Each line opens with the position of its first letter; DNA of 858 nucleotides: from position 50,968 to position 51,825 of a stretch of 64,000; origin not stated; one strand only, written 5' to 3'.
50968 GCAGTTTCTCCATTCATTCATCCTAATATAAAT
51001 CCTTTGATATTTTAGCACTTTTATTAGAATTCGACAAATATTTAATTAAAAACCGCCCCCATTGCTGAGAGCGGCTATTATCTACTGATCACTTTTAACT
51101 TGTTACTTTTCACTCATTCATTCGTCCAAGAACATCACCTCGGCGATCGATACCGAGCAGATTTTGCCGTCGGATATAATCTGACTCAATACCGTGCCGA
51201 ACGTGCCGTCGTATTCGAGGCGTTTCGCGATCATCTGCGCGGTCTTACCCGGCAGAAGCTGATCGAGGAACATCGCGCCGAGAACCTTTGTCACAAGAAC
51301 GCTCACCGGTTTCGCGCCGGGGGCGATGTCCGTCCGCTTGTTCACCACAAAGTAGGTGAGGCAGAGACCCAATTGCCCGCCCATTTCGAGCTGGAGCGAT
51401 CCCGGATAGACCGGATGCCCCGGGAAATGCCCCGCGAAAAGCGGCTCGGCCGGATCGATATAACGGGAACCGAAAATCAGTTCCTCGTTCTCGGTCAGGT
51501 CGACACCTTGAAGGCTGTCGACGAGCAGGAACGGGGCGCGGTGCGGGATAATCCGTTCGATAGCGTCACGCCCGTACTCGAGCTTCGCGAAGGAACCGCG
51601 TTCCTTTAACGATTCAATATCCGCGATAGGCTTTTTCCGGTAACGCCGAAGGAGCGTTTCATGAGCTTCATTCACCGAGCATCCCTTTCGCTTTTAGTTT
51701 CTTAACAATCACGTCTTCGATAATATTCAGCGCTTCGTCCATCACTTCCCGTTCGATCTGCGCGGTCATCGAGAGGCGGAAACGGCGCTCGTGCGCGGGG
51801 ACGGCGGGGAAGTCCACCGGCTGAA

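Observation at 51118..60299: Stand-alone type II FAS/PKS-like operon coupling an HMG-synthase beta-branching cassette to an ACP-linked alpha-oxoamine synthase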

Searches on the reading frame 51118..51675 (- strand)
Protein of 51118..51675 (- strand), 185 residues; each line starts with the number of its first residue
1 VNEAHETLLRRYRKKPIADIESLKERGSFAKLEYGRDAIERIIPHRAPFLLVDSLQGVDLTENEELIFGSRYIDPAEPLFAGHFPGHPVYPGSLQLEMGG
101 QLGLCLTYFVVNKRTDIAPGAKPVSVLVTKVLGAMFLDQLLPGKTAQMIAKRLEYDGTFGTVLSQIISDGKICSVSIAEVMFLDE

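Call 5: search_protein_families(library=pfam, proteins=[window:51118-51675:-], max_evalue=0.01)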
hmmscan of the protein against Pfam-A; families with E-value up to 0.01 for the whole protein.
window:51118-51675:- (185 aa): 1 family
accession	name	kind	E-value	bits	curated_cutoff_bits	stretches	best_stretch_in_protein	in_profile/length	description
PF07977.19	FabA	-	1.9e-12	47.4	23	1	43-148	1-108/138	FabA-like domain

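Call 33: search_protein_families(library=ncbifam, proteins=[window:51118-51675:-], max_evalue=0.1)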
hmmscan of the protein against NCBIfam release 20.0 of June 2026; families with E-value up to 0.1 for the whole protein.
window:51118-51675:- (185 aa): 6 families
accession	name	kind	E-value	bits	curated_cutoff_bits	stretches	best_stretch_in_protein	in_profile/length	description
NF000582.1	PRK00006.1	equivalog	2.4e-17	63.1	113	1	38-174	4-129/137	3-hydroxyacyl-ACP dehydratase FabZ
NF009667.0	PRK13188.1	equivalog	3.4e-16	59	465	1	37-148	324-424/464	bifunctional UDP-3-O-[3-hydroxymyristoyl] N-acetylglucosamine deacetylase/3-hydroxyacyl-ACP dehydratase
TIGR01750.1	fabZ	equivalog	4.4e-16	59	155.15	1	38-173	5-132/141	3-hydroxyacyl-ACP dehydratase FabZ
NF058663.1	cispen_cyc_AmcE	equivalog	0.0092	16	140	1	36-110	6-77/153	cispentacin biosynthesis cyclizing decarboxylase AmcE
NF003509.0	PRK05174.1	equivalog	0.014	15.2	124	1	66-110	54-99/172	bifunctional 3-hydroxydecanoyl-ACP dehydratase/trans-2-decenoyl-ACP isomerase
TIGR01749.1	fabA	equivalog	0.037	13.9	238.15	1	73-108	58-94/169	3-hydroxyacyl-[acyl-carrier-protein] dehydratase FabA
